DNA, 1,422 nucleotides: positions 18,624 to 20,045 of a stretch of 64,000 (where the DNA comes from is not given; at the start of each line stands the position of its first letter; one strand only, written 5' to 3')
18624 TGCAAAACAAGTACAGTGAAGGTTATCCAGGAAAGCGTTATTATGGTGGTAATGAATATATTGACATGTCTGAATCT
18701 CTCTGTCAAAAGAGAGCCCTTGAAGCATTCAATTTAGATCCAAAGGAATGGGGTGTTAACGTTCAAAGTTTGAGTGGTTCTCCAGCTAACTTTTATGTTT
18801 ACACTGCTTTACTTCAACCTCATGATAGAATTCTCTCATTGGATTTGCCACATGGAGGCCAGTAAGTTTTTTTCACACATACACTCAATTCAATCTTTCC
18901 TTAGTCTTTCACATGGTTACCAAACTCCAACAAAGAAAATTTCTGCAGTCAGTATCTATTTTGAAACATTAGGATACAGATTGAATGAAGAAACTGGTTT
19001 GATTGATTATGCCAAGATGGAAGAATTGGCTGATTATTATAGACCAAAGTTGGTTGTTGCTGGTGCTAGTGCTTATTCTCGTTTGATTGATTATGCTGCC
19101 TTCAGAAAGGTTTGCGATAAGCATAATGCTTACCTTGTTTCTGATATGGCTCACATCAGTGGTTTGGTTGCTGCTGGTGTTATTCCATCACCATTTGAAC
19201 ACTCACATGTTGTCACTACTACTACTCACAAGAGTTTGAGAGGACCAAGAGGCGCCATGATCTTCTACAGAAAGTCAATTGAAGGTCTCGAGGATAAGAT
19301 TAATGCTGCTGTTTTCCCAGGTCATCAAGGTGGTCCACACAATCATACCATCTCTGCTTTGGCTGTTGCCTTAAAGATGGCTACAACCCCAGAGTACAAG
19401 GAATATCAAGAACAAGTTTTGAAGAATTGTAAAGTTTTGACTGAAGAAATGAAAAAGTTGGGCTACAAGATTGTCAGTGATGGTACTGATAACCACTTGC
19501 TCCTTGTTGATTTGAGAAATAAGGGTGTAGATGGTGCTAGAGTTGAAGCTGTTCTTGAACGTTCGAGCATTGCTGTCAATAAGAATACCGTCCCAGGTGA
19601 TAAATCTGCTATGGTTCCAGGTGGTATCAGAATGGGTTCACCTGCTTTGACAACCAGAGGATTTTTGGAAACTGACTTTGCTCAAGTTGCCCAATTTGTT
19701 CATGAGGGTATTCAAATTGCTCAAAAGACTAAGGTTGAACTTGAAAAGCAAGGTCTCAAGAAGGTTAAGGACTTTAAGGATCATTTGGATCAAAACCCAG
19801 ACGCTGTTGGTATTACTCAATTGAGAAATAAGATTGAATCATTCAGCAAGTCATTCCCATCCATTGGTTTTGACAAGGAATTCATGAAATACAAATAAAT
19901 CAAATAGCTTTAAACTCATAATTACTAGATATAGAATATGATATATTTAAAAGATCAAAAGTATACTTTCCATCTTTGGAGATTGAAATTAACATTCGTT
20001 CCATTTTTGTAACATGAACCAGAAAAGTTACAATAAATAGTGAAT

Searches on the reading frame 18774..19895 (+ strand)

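Call 26: search_protein_families(library=pfam, proteins=[window:18774-19895:+], max_evalue=0.001)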
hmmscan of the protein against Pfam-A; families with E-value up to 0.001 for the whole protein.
window:18774-19895:+ (374 aa): 2 families
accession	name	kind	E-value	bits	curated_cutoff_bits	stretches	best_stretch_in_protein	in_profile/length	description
PF00464.25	SHMT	-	9.5e-129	429.9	27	1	45-309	124-399/399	Serine hydroxymethyltransferase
PF00155.27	Aminotran_1_2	-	1e-06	28.6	19.7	1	109-289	170-346/361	Aminotransferase class I and II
